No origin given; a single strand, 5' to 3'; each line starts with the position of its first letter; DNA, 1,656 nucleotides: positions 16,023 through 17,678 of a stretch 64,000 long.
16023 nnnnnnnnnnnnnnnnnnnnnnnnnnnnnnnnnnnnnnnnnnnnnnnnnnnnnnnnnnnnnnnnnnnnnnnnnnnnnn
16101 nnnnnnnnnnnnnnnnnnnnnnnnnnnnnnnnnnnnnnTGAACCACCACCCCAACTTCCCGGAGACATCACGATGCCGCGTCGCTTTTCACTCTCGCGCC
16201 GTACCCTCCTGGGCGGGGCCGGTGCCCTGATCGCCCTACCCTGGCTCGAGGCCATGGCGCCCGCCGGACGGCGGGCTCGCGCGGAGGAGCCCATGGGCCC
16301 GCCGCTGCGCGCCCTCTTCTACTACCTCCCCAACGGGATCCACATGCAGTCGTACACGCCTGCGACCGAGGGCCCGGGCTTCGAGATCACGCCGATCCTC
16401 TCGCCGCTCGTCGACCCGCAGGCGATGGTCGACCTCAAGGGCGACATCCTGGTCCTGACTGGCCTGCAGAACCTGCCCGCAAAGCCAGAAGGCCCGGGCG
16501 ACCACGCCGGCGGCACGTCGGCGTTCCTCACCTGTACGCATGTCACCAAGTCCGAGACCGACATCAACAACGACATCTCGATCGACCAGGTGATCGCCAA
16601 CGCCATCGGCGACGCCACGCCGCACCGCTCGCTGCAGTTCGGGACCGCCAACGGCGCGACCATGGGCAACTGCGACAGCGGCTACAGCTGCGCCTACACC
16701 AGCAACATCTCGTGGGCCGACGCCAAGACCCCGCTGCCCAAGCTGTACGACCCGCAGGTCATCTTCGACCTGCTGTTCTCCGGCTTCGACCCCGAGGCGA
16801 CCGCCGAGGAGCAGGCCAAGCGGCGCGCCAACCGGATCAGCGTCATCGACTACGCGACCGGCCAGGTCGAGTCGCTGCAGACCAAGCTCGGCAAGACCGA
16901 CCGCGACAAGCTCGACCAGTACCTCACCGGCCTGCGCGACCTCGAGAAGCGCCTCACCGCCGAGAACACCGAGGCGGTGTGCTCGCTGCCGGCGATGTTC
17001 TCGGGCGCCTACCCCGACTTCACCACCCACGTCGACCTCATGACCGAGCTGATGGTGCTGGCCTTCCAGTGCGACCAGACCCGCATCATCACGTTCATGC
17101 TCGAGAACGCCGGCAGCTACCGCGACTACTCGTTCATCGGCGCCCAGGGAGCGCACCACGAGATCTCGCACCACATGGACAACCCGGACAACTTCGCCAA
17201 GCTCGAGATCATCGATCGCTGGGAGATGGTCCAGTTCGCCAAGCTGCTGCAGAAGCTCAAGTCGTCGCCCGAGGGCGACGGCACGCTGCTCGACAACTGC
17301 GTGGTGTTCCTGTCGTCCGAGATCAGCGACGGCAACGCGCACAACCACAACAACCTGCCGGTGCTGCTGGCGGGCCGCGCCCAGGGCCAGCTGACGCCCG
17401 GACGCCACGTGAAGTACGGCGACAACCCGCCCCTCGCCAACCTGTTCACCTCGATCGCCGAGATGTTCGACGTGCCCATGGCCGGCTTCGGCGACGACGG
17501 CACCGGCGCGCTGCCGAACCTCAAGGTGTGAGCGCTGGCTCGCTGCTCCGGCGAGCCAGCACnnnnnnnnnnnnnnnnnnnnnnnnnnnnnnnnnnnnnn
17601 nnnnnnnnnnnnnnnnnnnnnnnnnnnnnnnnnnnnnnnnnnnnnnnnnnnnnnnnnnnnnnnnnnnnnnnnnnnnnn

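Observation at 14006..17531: DUF1592 (CxxCH-bearing lipoprotein) + Tat-exported DUF1552 gene pair of unknown function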

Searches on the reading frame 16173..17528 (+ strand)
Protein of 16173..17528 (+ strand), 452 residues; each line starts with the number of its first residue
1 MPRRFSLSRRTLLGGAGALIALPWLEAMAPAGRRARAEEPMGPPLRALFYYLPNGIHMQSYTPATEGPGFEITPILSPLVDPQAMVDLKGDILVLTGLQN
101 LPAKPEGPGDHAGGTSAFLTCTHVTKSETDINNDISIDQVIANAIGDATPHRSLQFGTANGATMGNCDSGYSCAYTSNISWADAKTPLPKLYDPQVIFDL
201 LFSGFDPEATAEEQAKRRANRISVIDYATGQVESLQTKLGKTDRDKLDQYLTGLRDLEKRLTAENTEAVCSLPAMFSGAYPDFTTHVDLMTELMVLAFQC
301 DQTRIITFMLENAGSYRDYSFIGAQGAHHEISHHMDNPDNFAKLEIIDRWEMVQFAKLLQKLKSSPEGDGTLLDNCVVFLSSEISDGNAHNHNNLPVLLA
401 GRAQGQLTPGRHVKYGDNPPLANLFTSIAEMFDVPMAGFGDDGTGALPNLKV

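Call 3: search_protein_families(library=pfam, proteins=[window:16173-17528:+], max_evalue=0.01)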
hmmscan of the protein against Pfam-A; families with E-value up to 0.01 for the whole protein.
window:16173-17528:+ (452 aa): 1 family
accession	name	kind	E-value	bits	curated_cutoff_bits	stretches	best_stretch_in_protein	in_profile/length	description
PF07586.16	HXXSHH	-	5.4e-87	292.7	30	1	46-356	1-307/307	Protein of unknown function (DUF1552)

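Call 4: search_protein_families(library=ncbifam, proteins=[window:16173-17528:+], max_evalue=0.01)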
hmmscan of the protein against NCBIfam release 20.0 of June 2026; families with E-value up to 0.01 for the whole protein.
window:16173-17528:+ (452 aa): 0 families

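Call 13: search_solved_structures(query=window:16173-17528:+, max_evalue=1, show_alignments=2)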
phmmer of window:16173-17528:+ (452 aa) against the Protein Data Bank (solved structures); distinct sequences matched with E-value up to 1: 1.
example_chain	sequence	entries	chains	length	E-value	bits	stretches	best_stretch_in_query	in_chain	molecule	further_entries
2gey_A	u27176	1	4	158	0.61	12.3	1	295-376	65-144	AclR protein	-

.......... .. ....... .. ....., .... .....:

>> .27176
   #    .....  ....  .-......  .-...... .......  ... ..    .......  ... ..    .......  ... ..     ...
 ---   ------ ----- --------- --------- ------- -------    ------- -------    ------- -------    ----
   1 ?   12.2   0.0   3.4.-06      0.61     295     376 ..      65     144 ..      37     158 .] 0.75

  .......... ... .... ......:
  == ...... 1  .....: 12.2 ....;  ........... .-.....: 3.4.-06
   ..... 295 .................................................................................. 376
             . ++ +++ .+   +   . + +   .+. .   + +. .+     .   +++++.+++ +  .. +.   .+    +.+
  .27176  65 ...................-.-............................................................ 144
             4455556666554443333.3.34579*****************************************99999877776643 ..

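Call 15: find_homologous_proteins(query=window:16173-17528:+, max_evalue=1e-10)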
Query window:16173-17528:+ (452 aa): 7218 proteins with E <= 1e-10 among 8000 candidates; the best 120 are listed.
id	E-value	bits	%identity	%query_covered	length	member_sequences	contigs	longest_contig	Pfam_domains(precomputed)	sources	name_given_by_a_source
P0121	1.2e-293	992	96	100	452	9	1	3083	PF07586.17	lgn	-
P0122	1.1e-292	989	94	100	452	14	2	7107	PF07586.17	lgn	-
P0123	1.1e-275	933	89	100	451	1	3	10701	PF07586.17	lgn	-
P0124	4.5e-275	931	89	100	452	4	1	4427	PF07586.17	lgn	-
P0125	1.7e-273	925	89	100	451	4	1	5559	PF07586.17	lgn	-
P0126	2.0e-271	919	89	100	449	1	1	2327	PF07586.17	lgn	-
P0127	1.2e-266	903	87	100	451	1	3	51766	PF07586.17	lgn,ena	-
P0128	4.4e-266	901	87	100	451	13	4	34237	PF07586.17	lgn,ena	-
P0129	6.7e-257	871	84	100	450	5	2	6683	PF07586.17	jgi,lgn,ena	-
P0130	1.0e-256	870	83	100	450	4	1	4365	PF07586.17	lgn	-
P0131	4.0e-254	862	83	100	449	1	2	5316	PF07586.17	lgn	-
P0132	7.0e-254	861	82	100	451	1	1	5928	PF07586.17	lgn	-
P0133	1.1e-246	837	83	98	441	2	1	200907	PF07586.17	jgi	jgi:hypothetical protein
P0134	2.5e-241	819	80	100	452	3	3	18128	PF07586.17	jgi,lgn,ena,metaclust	metaclust:\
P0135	4.4e-241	819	79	100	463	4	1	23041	PF07586.17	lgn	-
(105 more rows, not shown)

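Call 29: predict_structure(alignment_id=A1)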
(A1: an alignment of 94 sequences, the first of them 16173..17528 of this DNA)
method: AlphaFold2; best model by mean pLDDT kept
length: 452 residues; sequences in the alignment: 94
mean_pLDDT: 84.3   pTM: 0.79
mean pLDDT of the five models: 84.3, 80.3, 80.1, 80.0, 78.1
residues with pLDDT >= 90: 254; 70-90: 106; 50-70: 66; < 50: 26
segments of 3 or more residues with pLDDT < 50: 1-3, 26-38, 163-166, 168-170, 266-268
pLDDT, mean of each block of 10 residues (from residue 1): 56 62 49 44 92 93 96 98 96 98 80 86 79 94 93 94 48 80 92 90 67 71 77 79 71 71 57 74 95 96 97 86 93 89 96 98 95 98 81 95 98 97 98 96 97 94
secondary structure, 60 per line:
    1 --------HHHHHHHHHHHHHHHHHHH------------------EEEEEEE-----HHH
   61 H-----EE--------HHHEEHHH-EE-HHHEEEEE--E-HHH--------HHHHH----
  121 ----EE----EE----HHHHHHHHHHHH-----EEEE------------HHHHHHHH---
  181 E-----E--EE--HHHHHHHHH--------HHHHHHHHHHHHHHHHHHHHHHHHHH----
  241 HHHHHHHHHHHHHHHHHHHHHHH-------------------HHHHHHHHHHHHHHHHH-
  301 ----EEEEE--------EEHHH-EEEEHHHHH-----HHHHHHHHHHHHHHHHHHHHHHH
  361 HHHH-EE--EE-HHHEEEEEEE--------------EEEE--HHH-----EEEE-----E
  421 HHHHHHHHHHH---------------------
elements in order: H9-27 E46-52 H58-61 E92-96 H112-116 H137-148 E154-157 H170-177 H194-202 H211-236 H241-263 H283-299 E305-309 E324-327 H328-332 H338-364 E376-382 E397-400 E411-414 H421-431

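Call 34: find_related_loci(query=A1, collection=genome_contigs, flank=4000)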
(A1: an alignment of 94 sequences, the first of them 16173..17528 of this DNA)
Query A1 (452 aa) in genome_contigs; peptide patterns used: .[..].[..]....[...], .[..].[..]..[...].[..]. (x = any residue, [..] = any of these).
600 stretches matched a pattern (row limit reached: there are more); 269 encode a relative of the query (tblastn E <= 1e-3); the best 80 are kept; 80 distinct loci.
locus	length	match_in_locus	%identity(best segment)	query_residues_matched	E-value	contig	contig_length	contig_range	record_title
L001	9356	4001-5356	93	1-452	0e+0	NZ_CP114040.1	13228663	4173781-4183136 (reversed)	Nannocystis punicea strain FL3 chromosome, complete genome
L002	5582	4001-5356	76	1-452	0e+0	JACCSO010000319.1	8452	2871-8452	MAG: Nannocystis sp. isolate MGR_bin50 SD2897-2912_k127_4354576, whole genome shotgun sequence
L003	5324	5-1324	65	1-447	0e+0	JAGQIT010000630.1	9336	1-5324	MAG: Myxococcales bacterium isolate HKST-UBA11 2015-01-06_1_(paired)_contig_138137, whole genome shotgun sequence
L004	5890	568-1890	65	1-447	0e+0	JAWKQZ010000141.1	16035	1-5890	MAG: Nannocystaceae bacterium isolate BC1.173 BC1.173.fa-141, whole genome shotgun sequence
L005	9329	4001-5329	66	2-450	0e+0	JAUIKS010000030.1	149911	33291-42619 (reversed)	MAG: Polyangia bacterium isolate Co_bin.371 NODE_1146_length_149911_cov_2.697892, whole genome shotgun sequence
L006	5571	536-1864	52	3-452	7e-152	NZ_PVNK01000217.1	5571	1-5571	Enhygromyxa salina strain SWB005 ENSA5_contig000217, whole genome shotgun sequence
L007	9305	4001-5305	54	7-450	2e-148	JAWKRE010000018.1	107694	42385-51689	MAG: Polyangiaceae bacterium isolate ABC1.6 ABC1.6.fa-18, whole genome shotgun sequence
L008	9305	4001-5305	54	3-450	9e-148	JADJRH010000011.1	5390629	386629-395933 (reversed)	MAG: Polyangiaceae bacterium isolate Fred_18-Q3-R57-64_MAXAC.407 tig00350861-10-53847230, whole genome shotgun sequence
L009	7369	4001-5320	54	7-452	1e-147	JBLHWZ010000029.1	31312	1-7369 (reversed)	MAG: Bradymonadia bacterium isolate 3300046534_141 Ga0491194_0002130, whole genome shotgun sequence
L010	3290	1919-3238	51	7-452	1e-153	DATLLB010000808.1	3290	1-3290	MAG TPA_asm: Enhygromyxa sp. isolate SMAG_U13737 k141_3308130, whole genome shotgun sequence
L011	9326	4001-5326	51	2-452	3e-147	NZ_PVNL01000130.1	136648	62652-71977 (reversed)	Enhygromyxa salina strain SWB007 ENSA7_contig000130, whole genome shotgun sequence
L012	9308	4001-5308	55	3-447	3e-146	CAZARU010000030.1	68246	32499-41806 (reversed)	MAG TPA_asm: uncultured Polyangiaceae bacterium isolate SRP237561_co1_294 genome assembly, contig: NODE_527_length_68246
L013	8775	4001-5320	51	7-452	9e-146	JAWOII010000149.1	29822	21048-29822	MAG: Enhygromyxa sp. isolate CWP5-2.bin.157 k191_1662690, whole genome shotgun sequence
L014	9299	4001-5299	51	3-450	1e-145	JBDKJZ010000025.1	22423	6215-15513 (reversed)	MAG: Pseudomonadota bacterium isolate gunnisonriver_2019_sw_WHONDRS-S19S_0062_A_bin.22 scaffold_0000338, whole genome sh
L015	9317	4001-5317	54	3-452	1e-144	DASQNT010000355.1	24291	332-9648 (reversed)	MAG TPA_asm: Polyangiaceae bacterium isolate SMAG_U10783 k141_210915, whole genome shotgun sequence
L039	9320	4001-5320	50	1-450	2e-134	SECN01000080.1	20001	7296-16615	MAG: Myxococcaceae bacterium isolate PMG_225 scaffold_3857, whole genome shotgun sequence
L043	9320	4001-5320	50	1-450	1e-133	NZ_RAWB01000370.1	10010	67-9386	Corallococcus llansteffanensis strain CA051B NODE_370_10010_cov_14.8023, whole genome shotgun sequence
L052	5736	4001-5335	49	1-451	1e-131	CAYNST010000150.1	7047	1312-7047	MAG TPA_asm: uncultured Cellvibrionaceae bacterium isolate SRP220891_co3_262 genome assembly, contig: NODE_19654_length_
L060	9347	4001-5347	48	4-452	6e-130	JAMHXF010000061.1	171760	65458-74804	MAG: Archangium sp. isolate UR_AS_maxbin.062 k201_55070, whole genome shotgun sequence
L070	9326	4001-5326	47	5-450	2e-126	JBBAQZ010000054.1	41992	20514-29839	MAG: Myxococcaceae bacterium isolate EUL_206 ctg54-EUL_206, whole genome shotgun sequence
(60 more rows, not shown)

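Call 40: search_protein_families(library=pfam, proteins=[window:16173-17528:+], max_evalue=10)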
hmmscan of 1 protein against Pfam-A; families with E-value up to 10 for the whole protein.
window:16173-17528:+ (452 aa): 2 families
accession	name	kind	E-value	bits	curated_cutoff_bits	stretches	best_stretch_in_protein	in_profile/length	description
PF07586.16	HXXSHH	-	5.4e-87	292.7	30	1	46-356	1-307/307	Protein of unknown function (DUF1552)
PF10518.14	TAT_signal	-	0.11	12.9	22.7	1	7-22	2-17/21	TAT (twin-arginine translocation) pathway signal sequence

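Call 41: search_solved_structures(query=A1, max_evalue=10, show_alignments=4)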
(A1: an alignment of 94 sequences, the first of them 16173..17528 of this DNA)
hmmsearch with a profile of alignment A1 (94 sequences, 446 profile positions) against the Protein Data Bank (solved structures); distinct sequences matched with E-value up to 10: 12.
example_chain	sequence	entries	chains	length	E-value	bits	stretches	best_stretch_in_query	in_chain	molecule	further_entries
7sq4_A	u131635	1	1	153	0.0085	17.7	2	206-245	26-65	Designed trefoil knot protein, variant 2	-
7sq3_A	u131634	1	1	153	0.0085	17.7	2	206-245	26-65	Designed trefoil knot protein, variant 1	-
7sq5_A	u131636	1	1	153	0.016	16.9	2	207-260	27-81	Designed trefoil knot protein, variant 3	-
9bh5_CB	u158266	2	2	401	0.024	16.3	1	214-367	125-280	Large ribosomal subunit protein uL3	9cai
2gey_A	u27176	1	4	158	0.16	13.6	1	310-372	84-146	AclR protein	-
7tr1_K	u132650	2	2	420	0.21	13.1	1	241-350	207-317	Kinesin-like protein,Kinesin-1 heavy chain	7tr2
4ety_A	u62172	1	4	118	0.26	12.9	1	112-187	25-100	Leukocyte-associated immunoglobulin-like receptor 1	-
7lff_A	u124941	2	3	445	0.26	12.8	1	241-350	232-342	Kinesin-like protein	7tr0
4esk_A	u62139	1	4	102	0.4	12.2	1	111-184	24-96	Leukocyte-associated immunoglobulin-like receptor 1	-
7tqx_K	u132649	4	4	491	0.56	11.7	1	241-350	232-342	Kinesin-like protein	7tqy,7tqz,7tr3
1twu_A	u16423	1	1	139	1.2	10.7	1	18-71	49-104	Hypothetical protein yycE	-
3rkl_A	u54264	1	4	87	1.5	10.4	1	336-387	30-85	STIV-A81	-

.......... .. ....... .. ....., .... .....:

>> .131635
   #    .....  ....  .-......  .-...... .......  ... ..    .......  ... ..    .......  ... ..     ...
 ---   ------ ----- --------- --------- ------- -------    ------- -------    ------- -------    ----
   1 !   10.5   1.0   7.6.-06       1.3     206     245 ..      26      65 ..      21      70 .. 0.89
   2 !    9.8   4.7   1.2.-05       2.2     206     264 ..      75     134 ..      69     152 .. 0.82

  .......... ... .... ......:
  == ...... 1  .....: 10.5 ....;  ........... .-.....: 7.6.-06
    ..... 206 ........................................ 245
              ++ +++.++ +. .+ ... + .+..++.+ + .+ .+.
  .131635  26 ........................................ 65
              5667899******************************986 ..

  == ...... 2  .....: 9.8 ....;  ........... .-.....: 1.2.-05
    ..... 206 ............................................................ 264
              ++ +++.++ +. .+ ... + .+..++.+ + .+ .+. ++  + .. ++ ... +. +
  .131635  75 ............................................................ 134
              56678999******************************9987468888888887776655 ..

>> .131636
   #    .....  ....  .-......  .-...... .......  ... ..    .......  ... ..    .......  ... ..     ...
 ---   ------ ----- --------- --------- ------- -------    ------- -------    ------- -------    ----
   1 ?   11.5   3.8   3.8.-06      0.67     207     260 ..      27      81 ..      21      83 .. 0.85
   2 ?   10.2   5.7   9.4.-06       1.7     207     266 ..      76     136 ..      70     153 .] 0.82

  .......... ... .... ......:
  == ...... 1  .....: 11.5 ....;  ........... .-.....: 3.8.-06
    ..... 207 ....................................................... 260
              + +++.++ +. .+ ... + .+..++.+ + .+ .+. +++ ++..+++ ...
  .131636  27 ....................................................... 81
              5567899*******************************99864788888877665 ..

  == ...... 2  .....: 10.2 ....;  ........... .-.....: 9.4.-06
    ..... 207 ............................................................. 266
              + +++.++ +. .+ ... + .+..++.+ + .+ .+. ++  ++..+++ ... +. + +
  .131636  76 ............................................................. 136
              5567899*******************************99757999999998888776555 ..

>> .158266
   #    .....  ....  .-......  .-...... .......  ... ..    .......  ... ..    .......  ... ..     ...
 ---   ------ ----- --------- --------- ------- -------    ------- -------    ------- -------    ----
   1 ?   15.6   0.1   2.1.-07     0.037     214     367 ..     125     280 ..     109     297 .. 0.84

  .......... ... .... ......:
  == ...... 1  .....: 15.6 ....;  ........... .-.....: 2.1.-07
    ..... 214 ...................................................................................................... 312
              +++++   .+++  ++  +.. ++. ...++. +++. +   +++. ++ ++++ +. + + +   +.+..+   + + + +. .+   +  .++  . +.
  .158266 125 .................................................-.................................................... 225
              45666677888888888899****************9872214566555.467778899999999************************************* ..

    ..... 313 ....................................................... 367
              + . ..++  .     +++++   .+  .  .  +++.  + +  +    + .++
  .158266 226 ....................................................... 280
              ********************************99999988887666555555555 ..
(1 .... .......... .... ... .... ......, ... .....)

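Call 50: search_protein_families(library=pfam, proteins=[L039:5414-6085:+, L043:8-2113:+, L039:6079-7095:-, L070:5449-9231:-, L060:5353-9339:-, L070:779-1816:-, L003:2247-3998:-, L011:7376-9325:+], max_evalue=0.001)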
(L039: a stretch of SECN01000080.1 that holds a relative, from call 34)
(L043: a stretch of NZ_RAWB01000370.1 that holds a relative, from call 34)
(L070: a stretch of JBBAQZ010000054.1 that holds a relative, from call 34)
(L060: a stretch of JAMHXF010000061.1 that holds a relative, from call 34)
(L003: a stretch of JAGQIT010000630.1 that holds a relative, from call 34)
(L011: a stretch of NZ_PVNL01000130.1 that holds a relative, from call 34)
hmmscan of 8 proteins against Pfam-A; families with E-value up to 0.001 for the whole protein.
L039:5414-6085:+ (223 aa): 1 family
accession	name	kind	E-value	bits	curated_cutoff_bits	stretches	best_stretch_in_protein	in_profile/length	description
PF00188.32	CAP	-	3.1e-19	70.4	21.1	1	80-211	2-117/117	Cysteine-rich secretory protein family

L043:8-2113:+ (701 aa): 1 family
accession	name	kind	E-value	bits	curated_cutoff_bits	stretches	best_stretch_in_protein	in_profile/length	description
PF01432.26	Peptidase_M3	-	2.6e-106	357.1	27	1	251-682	1-451/457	Peptidase family M3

L039:6079-7095:- (338 aa): 0 families

L070:5449-9231:- (1260 aa): 3 families
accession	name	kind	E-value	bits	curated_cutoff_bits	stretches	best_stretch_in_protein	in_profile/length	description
PF01839.29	FG-GAP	-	6.5e-43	144.4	22.1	4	355-391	2-37/37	FG-GAP repeat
PF13517.12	FG-GAP_3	-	5.8e-26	91.3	26.9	2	301-372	1-60/61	FG-GAP-like repeat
PF12256.14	TcdB_toxin_midN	-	0.00029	20.6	24.8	0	416-445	29-59/181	Insecticide toxin TcdB middle/N-terminal region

L060:5353-9339:- (1328 aa): 2 families
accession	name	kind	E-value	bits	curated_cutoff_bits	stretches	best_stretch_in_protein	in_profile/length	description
PF13620.12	CarboxypepD_reg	-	9e-09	36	32.3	1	684-759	5-81/82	Carboxypeptidase regulatory-like domain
PF11974.14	bMG3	-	2.2e-05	24.8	34.9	1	680-774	15-100/103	Bacterial alpha-2-macroglobulin MG3 domain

L070:779-1816:- (345 aa): 1 family
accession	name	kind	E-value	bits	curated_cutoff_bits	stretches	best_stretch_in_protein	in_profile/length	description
PF09752.15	ABHD18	-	7.7e-28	98.1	21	1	112-249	95-232/351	Alpha/beta hydrolase domain containing 18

L003:2247-3998:- (583 aa): 2 families
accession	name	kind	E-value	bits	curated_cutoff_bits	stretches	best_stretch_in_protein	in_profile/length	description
PF13458.12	Peripla_BP_6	-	4.2e-16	60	31.7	1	160-486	3-307/343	Periplasmic binding protein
PF01094.35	ANF_receptor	-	6.1e-08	32.5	25.4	1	179-322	3-141/353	Receptor family ligand binding region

L011:7376-9325:+ (650 aa): 8 families
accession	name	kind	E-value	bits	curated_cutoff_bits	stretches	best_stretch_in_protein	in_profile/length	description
PF02518.31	HATPase_c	-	3.9e-26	92.1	26.4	1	478-598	2-109/111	Histidine kinase-, DNA gyrase B-, and HSP90-like ATPase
PF13426.13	PAS_9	-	3.1e-21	76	27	2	130-229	1-102/103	PAS domain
PF00989.32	PAS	-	4.2e-15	56.2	22.6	1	121-227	2-112/113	PAS fold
PF08448.16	PAS_4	-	1.1e-13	51.8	23.1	2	262-357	12-110/110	PAS fold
PF13188.13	PAS_8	-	3.8e-09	36.6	21.8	1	121-169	2-47/65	PAS domain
PF08447.18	PAS_3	-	2.4e-05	25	25.6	0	143-225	2-88/89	PAS fold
PF24820.1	Diguanyl_cycl_sensor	-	2.4e-05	24.7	28.1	0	127-175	3-52/109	Diguanylate cyclase-like sensor domain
PF00512.31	HisKA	-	2.8e-05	24.5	26.9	1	372-433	3-63/66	His Kinase A (phospho-acceptor) domain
